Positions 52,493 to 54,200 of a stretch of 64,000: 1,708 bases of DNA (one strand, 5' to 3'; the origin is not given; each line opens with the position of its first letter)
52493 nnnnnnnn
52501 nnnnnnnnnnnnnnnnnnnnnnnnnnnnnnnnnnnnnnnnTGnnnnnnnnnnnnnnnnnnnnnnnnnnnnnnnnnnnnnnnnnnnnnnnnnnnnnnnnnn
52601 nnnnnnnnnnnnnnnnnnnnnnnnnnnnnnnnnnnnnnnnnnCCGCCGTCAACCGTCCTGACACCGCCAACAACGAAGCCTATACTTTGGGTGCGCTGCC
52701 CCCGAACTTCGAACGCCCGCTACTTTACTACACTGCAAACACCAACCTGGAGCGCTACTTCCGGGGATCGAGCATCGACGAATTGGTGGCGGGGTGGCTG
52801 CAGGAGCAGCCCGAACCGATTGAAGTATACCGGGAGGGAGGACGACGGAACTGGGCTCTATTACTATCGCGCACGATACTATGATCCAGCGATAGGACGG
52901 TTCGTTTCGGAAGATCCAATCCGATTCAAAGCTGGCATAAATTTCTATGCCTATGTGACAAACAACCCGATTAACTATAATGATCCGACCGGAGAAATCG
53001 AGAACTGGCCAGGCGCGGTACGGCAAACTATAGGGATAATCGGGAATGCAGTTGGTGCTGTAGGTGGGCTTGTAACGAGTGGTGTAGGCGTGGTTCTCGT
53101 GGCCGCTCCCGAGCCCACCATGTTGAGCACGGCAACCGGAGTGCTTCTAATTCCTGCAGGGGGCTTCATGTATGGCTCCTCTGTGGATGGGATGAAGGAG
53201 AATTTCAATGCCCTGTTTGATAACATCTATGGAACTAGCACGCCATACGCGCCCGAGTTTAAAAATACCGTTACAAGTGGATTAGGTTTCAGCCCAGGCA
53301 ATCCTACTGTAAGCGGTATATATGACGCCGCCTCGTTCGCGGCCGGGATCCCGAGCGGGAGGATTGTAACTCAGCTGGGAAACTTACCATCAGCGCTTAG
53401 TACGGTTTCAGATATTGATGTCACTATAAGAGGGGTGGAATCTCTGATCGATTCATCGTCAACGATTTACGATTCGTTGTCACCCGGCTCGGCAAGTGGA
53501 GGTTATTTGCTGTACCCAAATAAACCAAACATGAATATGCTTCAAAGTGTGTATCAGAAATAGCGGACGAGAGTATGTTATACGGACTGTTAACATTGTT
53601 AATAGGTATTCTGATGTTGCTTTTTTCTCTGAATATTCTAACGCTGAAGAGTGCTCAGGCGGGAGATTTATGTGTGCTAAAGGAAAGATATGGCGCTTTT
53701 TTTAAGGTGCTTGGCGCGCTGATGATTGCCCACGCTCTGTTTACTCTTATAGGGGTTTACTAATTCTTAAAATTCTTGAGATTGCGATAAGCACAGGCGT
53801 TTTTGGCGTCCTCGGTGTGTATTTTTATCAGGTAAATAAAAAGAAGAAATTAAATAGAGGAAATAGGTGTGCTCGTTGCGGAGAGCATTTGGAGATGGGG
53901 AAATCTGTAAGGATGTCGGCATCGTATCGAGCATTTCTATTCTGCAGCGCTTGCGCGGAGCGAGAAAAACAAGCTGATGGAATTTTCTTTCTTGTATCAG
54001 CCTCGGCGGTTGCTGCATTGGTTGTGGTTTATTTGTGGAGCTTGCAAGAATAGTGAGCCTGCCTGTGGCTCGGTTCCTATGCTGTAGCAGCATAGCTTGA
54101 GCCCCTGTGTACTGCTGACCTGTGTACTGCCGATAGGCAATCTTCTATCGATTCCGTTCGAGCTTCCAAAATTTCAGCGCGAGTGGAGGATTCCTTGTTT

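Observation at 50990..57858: tRNA-Leu-flanked AT-rich island consisting only of decayed orphan rhs toxin/immunity cassettes, with no rhs body upstream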

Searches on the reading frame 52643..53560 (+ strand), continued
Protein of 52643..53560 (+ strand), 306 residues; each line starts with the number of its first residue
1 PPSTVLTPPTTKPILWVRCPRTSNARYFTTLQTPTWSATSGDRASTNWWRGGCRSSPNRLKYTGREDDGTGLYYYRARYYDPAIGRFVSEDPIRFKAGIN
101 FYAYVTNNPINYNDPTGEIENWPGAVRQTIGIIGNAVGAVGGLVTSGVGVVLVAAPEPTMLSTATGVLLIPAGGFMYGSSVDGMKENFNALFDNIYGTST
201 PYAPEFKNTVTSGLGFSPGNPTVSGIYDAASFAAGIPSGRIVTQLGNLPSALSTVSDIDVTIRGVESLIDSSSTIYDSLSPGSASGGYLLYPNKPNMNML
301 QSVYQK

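Call 96: search_solved_structures(query=window:52814-53560:+, max_evalue=0.01)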
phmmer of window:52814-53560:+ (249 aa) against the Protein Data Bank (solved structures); distinct sequences matched with E-value up to 0.01: 25.
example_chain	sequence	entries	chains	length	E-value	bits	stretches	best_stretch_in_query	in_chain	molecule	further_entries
6h6e_F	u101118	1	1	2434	8.4e-13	51.7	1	3-62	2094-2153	TcdB2,TccC3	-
6suf_F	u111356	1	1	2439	8.4e-13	51.7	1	3-62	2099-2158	TcdB2,TccC3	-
6suq_A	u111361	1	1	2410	1.4e-12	51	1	3-62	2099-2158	TcdB2,TccC3,Genome polyprotein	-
9c4k_Q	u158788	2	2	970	1.7e-12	50.7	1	3-61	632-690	Toxin subunit YenC2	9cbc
6sup_A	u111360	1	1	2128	2.4e-12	50.3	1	3-60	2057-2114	TcdB2,TccC3,Cell division control protein 42 homolog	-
4igl_B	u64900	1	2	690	2.7e-12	50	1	3-60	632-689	YenC2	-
6h6g_A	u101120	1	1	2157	3.5e-12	49.7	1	3-60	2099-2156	TcdB2,TccC3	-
4o9x_A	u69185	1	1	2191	3.5e-12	49.7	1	3-60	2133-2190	TcdB2, TccC3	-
5kis_B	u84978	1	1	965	7.8e-12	48.6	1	3-62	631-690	RHS2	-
6h6f_F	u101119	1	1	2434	1.1e-11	48.1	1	3-62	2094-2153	TcdB2,TccC3,TccC3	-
6sue_F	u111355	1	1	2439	1.1e-11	48.1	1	3-62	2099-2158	TcdB2,TccC3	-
6l7i_G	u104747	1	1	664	1.5e-11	47.6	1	3-60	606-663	TccC2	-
8h8a_A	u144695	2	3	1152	6.8e-11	45.5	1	2-60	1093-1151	Putative Rhs-family protein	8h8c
8h8b_A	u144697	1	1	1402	3.8e-10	43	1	2-61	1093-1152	Putative Rhs-family protein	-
8fjp_A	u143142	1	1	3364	7.2e-10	42.1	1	4-86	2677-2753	salivary gland surface protein 1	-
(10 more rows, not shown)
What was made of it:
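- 52540..53563 (+): Cassette 2. The YD-shell end (52540-52805) is followed by a 136-nt frameshifting deletion. After it comes an open core + glycine-rich membrane-type tip + tail 2 (52805-53560, stop 53561-53563). The listed ORF is 52691-53563. PDB matches of the core to TcC/YenC2/Rhs cores at E about 1e-12 (call 96).
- Closest known: TcB-TcC / YenC2 cocoon toxins. Same: The core region (residues 3-62 of the cassette 2 query) matches TccC3 and YenC2 at E about 1e-12, slightly better than it matches T6SS Rhs cores (call 96).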

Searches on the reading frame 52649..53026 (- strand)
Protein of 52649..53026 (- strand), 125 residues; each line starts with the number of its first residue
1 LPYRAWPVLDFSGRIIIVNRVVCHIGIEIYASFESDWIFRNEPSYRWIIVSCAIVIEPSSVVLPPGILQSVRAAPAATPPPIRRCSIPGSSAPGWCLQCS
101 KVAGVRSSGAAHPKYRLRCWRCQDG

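Call 62: search_protein_families(library=pfam, max_evalue=0.01, proteins=[window:52649-53026:-])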
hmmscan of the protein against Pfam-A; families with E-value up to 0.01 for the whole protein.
window:52649-53026:- (125 aa): 0 families

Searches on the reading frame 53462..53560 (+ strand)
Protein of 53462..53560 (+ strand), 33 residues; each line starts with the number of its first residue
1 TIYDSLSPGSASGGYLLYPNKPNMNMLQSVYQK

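Call 30: search_protein_representatives(alignment_id=A1)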
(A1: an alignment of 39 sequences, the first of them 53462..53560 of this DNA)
Query: 39 sequences, 33 profile positions. Proteins with E-value up to 0.001 (for the whole library): 535; up to 1e-10: 205; up to 1e-30: 0. The best 150 are listed.
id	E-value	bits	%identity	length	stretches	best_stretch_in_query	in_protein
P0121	1.8e-14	68.6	-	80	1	2-33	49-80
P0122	4.8e-14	67.2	-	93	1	2-33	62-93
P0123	9.8e-14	66.2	-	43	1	4-33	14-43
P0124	1.0e-13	66.2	-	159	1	3-33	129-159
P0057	1.4e-13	65.7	-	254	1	3-33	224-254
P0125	1.4e-13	65.7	-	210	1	6-33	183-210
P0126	1.4e-13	65.7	-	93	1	3-33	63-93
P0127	1.5e-13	65.6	-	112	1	4-33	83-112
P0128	1.8e-13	65.4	-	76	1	4-33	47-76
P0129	2.0e-13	65.3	-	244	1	4-33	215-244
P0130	2.1e-13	65.1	-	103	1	4-33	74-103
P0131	2.4e-13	65.0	-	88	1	4-33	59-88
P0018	2.5e-13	64.9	-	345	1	3-33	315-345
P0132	2.7e-13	64.8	-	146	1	3-33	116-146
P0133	3.1e-13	64.6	-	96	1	4-33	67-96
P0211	1.3e-11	59.4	-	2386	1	4-33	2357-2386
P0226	1.9e-11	58.9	-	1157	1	3-33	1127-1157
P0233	2.0e-11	58.8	-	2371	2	5-33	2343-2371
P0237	2.4e-11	58.6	-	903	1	7-33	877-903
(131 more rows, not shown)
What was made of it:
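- On Tail-bearing Sec/transglutaminase Rhs subfamily (defined here): The tail profile finds 535 cluster representatives, nearly always at the extreme C-terminus (call 30).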

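Call 31: search_protein_families(library=pfam, max_evalue=0.001, proteins=[P0211, P0233, P0226, P0237])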
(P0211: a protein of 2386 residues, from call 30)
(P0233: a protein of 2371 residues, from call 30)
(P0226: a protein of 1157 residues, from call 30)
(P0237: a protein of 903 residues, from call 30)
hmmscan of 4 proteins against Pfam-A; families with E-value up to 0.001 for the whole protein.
P0211 (2386 aa): 3 families
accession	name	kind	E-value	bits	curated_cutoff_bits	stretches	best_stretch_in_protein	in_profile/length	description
PF05593.20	RHS_repeat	-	1.4e-72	239.3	22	10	1503-1537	1-35/38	RHS Repeat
PF20148.4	DUF6531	-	4.4e-18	65.8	24.1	1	914-974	2-57/74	Domain of unknown function (DUF6531)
PF01841.26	Transglut_core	-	4e-09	37.2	23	1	53-172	15-99/108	Transglutaminase-like superfamily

P0233 (2371 aa): 3 families
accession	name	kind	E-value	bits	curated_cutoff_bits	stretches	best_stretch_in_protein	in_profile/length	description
PF05593.20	RHS_repeat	-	5.5e-76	250.2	22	8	1503-1538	1-36/38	RHS Repeat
PF20148.4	DUF6531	-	2.3e-15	57.1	24.1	1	902-961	2-57/74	Domain of unknown function (DUF6531)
PF01841.26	Transglut_core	-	4.7e-09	36.9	23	1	51-190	19-108/108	Transglutaminase-like superfamily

P0226 (1157 aa): 2 families
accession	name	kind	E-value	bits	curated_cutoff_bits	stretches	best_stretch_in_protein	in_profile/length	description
PF05593.20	RHS_repeat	-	2.2e-77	254.6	22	8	300-336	1-37/38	RHS Repeat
PF07661.19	MORN_2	-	0.00072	19.9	29.6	0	140-156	6-22/22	MORN repeat variant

P0237 (903 aa): 1 family
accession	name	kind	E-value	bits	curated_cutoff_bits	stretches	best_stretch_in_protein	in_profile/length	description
PF05593.20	RHS_repeat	-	1.1e-69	230.1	22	11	46-82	1-37/38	RHS Repeat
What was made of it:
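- On T6SS-delivered Rhs effector: Pfam finds no PAAR or VgrG in the full-length relatives P0211, P0233, P0226 and P0237 (call 31).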

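Call 33: find_encoding_contigs(protein=P0211, flank=10000, max_places=3)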
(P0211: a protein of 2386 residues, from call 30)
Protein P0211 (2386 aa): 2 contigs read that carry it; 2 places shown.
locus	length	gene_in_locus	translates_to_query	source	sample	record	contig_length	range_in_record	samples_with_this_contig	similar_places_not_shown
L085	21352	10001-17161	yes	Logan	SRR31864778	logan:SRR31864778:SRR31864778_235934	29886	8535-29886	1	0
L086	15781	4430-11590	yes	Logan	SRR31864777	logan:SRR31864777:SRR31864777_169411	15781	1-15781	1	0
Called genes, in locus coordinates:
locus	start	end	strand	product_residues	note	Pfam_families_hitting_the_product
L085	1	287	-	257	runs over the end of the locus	-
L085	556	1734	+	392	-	PF00015:MCPsignal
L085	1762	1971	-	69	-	-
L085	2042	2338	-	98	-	-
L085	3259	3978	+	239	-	-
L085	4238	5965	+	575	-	-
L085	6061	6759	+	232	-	-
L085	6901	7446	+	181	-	-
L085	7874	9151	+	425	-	-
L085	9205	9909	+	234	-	-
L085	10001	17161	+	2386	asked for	PF01841:Transglut_core, PF20148:DUF6531, PF05593:RHS_repeat, PF25023:TEN_YD-shell, PF05593:RHS_repeat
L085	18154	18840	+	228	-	-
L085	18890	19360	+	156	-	-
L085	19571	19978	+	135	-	-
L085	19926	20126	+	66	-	-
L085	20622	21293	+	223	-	-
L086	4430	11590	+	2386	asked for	PF01841:Transglut_core, PF20148:DUF6531, PF05593:RHS_repeat, PF25023:TEN_YD-shell, PF05593:RHS_repeat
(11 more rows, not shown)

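Call 34: find_encoding_contigs(protein=P0233, flank=10000, max_places=3)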
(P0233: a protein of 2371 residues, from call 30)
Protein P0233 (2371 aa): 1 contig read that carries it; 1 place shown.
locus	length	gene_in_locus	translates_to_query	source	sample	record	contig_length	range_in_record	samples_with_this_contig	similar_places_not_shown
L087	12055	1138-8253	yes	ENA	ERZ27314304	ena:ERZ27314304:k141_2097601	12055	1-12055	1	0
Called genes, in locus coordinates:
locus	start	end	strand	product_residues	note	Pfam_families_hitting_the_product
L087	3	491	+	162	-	?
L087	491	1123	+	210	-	-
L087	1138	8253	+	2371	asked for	PF01841:Transglut_core, PF20148:DUF6531, PF25023:TEN_YD-shell, PF05593:RHS_repeat, PF25023:TEN_YD-shell (weak), PF05593:RHS_repeat (weak), PF25023:TEN_YD-shell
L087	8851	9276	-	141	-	PF10130:PIN_2 (weak), PF13470:PIN_3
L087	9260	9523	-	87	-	-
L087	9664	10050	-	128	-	PF13560:HTH_31, PF01381:HTH_3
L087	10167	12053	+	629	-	?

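Call 36: search_protein_families(library=ncbifam, max_evalue=0.01, proteins=[L085:3259-3978:+, L085:4238-5965:+, L085:6061-6759:+, L085:6901-7446:+, L085:7874-9151:+, L085:9205-9909:+])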
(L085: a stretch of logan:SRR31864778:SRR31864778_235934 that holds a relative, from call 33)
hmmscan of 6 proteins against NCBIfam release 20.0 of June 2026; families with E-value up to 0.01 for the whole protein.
L085:3259-3978:+ (239 aa): 0 families

L085:4238-5965:+ (575 aa): 0 families

L085:6061-6759:+ (232 aa): 0 families

L085:6901-7446:+ (181 aa): 11 families
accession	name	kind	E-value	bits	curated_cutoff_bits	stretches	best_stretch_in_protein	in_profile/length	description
TIGR04300.1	exosort_XrtM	exception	7.6e-31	107.6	125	1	50-174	22-145/150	exosortase family protein XrtM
TIGR04128.1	exoso_Fjoh_1448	exception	4.2e-14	53.1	90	1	17-174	7-170/174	exosortase family protein XrtF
TIGR04177.1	exosort_XrtH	exception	9.9e-14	51.6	86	1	25-174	3-156/158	exosortase H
NF046081.1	exosort_XrtX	exception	2.7e-11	43.7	170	1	19-177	9-163/168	exosortase X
TIGR04178.1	exo_archaeo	signature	1e-09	38.6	23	1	85-173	2-95/97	exosortase/archaeosortase family protein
TIGR04144.1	archaeo_VPXXXP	exception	1.6e-07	31.4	150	1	60-171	40-151/156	archaeosortase B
TIGR04124.1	archaeo_artE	exception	7.7e-06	26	95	1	44-171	26-149/153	archaeosortase family protein ArtE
NF046083.1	exosort_XrtY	exception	3.5e-05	23.8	160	1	51-150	51-149/168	exosortase Y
NF033505.2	paceosortase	exception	5.3e-05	23.4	80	1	43-161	20-137/167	pacearchaeosortase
TIGR04125.1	exosort_PGF_TRM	exception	0.00039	20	75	1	15-146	78-204/271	archaeosortase A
NF012138.0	exosort_XrtR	exception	0.0019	18.4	150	1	96-151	78-134/160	exosortase R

L085:7874-9151:+ (425 aa): 9 families
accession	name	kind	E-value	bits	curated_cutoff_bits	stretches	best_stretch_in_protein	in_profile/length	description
NF033186.1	internalin_K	exception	2.3e-11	42.9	1100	1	280-377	32-129/604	class 1 internalin InlK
NF033188.1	internalin_H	exception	2e-10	39.9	1050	1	289-388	44-144/548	InlH/InlC2 family class 1 internalin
NF033189.1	internalin_A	exception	1.2e-07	30.4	1600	1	276-378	33-133/799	class 1 internalin InlA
NF053823.1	SCO2321_fam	equivalog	2.6e-06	26.6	300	1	151-209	117-173/405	SCO2321 family membrane protein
NF033190.2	inl_like_NEAT_1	exception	6.9e-05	21.3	1275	1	317-382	260-325/754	NEAT domain-containing leucine-rich repeat protein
TIGR04174.1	IPTL_CTERM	subfamily_domain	0.00027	21.1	20.5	1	388-405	1-18/27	IPTL-CTERM sorting domain-containing protein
NF033187.0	internalin_J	exception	0.00085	17.7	1700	1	292-356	65-129/846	class 1 internalin InlJ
TIGR01787.1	squalene_cyclas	subfamily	0.0016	17.2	322.7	0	27-51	509-533/622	squalene/oxidosqualene cyclases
TIGR01507.1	hopene_cyclase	equivalog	0.0048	15.3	431.1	0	25-51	521-547/640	squalene--hopene cyclase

L085:9205-9909:+ (234 aa): 0 families

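Call 37: search_protein_families(library=pfam, max_evalue=0.01, proteins=[L085:3259-3978:+, L085:4238-5965:+, L085:6061-6759:+, L085:6901-7446:+, L085:7874-9151:+, L085:9205-9909:+])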
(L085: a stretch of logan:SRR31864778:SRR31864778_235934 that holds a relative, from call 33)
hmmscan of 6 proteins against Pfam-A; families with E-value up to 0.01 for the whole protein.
L085:3259-3978:+ (239 aa): 0 families

L085:4238-5965:+ (575 aa): 0 families

L085:6061-6759:+ (232 aa): 0 families

L085:6901-7446:+ (181 aa): 0 families

L085:7874-9151:+ (425 aa): 4 families
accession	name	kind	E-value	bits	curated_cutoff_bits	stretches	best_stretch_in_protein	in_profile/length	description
PF12799.13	LRR_4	-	0.00022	21.8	27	1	343-375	2-35/44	Leucine Rich repeats (2 copies)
PF13249.12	SQHop_cyclase_N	-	0.00027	20.7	26.2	0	28-68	1-41/291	Squalene-hopene cyclase N-terminal domain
PF13243.12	SQHop_cyclase_C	-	0.00072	19.1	26.1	0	23-51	204-232/319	Squalene-hopene cyclase C-terminal domain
PF18203.6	IPTL-CTERM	-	0.0075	16.5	20.8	0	388-403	3-18/28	IPTL-CTERM motif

L085:9205-9909:+ (234 aa): 0 families

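Call 54: find_related_loci(query=A3, collection=metagenome_contigs, flank=10000)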
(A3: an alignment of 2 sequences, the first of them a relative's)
Query A3 (900 aa) in metagenome_contigs; peptide patterns used: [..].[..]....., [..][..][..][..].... (x = any residue, [..] = any of these).
224 stretches matched a pattern; 17 encode a relative of the query (tblastn E <= 1e-3); 17 distinct loci.
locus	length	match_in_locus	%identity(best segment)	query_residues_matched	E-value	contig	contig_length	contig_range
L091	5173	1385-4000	62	28-900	0e+0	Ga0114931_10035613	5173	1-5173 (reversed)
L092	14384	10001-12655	57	11-900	0e+0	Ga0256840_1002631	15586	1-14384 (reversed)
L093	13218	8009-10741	52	13-900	0e+0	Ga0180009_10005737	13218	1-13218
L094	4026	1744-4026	61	28-789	0e+0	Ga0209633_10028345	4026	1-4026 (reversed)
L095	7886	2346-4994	52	17-900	0e+0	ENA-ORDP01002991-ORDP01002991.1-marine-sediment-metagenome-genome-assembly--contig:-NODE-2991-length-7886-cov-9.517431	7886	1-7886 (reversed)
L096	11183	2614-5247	52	28-900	0e+0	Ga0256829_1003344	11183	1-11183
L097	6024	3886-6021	60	11-711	0e+0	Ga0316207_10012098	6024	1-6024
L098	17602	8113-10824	50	7-900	0e+0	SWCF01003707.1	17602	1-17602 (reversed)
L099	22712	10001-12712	50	7-900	0e+0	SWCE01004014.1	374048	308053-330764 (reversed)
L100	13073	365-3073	52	9-900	0e+0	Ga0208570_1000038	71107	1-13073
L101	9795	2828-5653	45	11-900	0e+0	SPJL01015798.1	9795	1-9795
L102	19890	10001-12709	52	9-900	0e+0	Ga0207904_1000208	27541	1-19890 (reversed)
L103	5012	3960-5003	64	9-349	5e-138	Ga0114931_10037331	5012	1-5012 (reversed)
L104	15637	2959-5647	54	7-900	0e+0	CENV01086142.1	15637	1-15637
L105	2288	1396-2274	62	14-309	8e-120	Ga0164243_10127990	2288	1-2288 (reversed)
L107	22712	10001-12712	50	7-900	0e+0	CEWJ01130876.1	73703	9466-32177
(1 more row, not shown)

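Call 93: predict_structure(alignment_id=A4)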
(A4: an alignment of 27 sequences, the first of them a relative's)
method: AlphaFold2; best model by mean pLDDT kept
length: 1157 residues; sequences in the alignment: 27
mean_pLDDT: 69.5   pTM: 0.50
mean pLDDT of the five models: 69.5, 68.5, 68.5, 66.7, 65.4
residues with pLDDT >= 90: 287; 70-90: 484; 50-70: 90; < 50: 296
segments of 3 or more residues with pLDDT < 50: 1-6, 36-39, 46-92, 472-474, 926-1157
pLDDT, mean of each block of 10 residues (from residue 1): 47 70 70 56 47 38 34 31 32 53 78 58 84 86 84 79 84 75 72 84 85 73 89 85 88 86 81 90 90 92 91 91 88 88 86 84 85 80 80 70 73 83 84 88 85 85 81 60 86 81 86 77 84 88 91 91 92 91 93 90 90 88 92 88 90 90 87 89 87 89 83 92 78 94 83 93 88 89 90 88 84 88 86 77 85 81 90 87 87 85 83 81 53 29 26 24 22 26 30 26 23 22 25 24 21 24 24 28 24 23 23 23 23 21 24 24
secondary structure, 60 per line:
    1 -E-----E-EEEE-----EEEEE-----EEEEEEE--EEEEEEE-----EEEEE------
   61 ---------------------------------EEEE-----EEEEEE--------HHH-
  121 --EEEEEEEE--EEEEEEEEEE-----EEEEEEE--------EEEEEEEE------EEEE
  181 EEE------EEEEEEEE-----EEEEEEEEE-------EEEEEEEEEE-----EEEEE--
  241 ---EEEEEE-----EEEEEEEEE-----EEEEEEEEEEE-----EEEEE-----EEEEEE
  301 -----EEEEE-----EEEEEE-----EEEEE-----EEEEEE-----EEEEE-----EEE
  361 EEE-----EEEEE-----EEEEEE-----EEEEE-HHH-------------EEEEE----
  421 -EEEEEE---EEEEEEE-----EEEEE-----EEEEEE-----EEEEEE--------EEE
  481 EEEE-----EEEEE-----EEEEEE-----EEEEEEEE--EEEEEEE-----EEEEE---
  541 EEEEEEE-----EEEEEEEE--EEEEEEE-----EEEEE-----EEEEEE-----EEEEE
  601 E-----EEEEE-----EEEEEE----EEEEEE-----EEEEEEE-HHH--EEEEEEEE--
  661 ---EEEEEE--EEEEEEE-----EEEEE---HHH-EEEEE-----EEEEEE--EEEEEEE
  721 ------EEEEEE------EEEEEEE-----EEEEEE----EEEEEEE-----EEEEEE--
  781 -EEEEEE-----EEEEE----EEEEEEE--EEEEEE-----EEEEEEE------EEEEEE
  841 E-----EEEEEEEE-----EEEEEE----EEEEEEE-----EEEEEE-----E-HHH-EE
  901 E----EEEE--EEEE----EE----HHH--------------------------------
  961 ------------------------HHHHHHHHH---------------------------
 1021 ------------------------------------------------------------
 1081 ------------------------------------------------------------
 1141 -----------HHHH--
elements in order (helices of 4 or more, strands of 3 or more residues): E10-13 E19-23 E29-35 E38-44 E50-54 E94-97 E103-108 E123-130 E133-142 E148-154 E163-170 E177-183 E190-197 E203-211 E219-228 E234-238 E244-249 E255-263 E269-279 E285-289 E295-300 E306-310 E316-321 E327-331 E337-342 E348-352 E358-363 E369-373 E379-384 E390-394 E412-416 E422-427 E431-437 E443-447 E453-458 E464-469 E478-484 E490-494 E500-505 E511-518 E521-527 E533-537 E541-547 E553-560 E563-569 E575-579 E585-590 E596-601 E607-611 E617-622 E627-632 E638-644 E651-658 E664-669 E672-678 E684-688 E696-700 E706-711 E714-720 E727-732 E739-745 E751-756 E761-767 E773-778 E782-787 E793-797 E802-808 E811-816 E822-828 E835-841 E847-854 E860-865 E870-876 E882-887 E899-901 E906-909 E912-915 H985-993 H1152-1155
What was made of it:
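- Closest known: TcB-TcC / YenC2 cocoon toxins. Same: The AF2 model of relative P0226 gives a confident YD shell (call 93).
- Tried and rejected: An AF2 model of P0226 with a 27-sequence alignment gave a confident shell (pLDDT 80-93) but pLDDT below 30 for the toxin and tail, so it says nothing about the tail (call 93).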

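Call 95: search_solved_structures(query=A1, max_evalue=1)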
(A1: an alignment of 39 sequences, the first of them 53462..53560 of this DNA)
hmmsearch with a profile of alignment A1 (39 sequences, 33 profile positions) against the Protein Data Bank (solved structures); distinct sequences matched with E-value up to 1: 3.
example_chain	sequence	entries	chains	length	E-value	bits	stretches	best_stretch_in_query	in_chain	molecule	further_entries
3d12_B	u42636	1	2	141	0.088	15.1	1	5-19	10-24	Ephrin-B3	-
4bkf_C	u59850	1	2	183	0.13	14.6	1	6-19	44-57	EPHRIN-B3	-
1nrf_A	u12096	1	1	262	0.99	11.8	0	5-17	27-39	REGULATORY PROTEIN BLAR1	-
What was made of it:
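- Closest known: TcB-TcC / YenC2 cocoon toxins. Different: The tail is absent from all solved chains (call 95).
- Tried and rejected: No PDB chain matches it (call 95).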

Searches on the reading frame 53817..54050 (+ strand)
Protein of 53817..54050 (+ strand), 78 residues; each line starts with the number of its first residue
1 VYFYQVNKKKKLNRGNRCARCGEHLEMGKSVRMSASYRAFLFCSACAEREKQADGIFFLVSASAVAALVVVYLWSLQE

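Call 29: search_protein_families(library=pfam, max_evalue=0.1, proteins=[window:53817-54050:+])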
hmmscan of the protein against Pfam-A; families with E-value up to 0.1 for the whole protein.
seq(78 aa): 6 families
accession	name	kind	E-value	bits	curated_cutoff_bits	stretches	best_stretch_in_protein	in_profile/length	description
PF06906.16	DUF1272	-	0.027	15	25.3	1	16-50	6-39/57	Protein of unknown function (DUF1272)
PF09297.16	Zn_ribbon_NUD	-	0.036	14.2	24.8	0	40-55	3-18/32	NADH pyrophosphatase zinc ribbon domain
PF00130.28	C1_1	-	0.041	14.1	26.5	0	9-47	5-35/53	Phorbol esters/diacylglycerol binding domain (C1 domain)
PF20719.2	Med16_C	-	0.061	14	21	1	8-39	74-105/123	Mediator complex subunit 16, C-terminal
PF23451.1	Zn_ribbon_PaaD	-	0.066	13.3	27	1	9-48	8-47/53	PaaD zinc beta ribbon domain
PF10170.15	C6_DPF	-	0.095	13.5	27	0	5-52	39-83/94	CDPF1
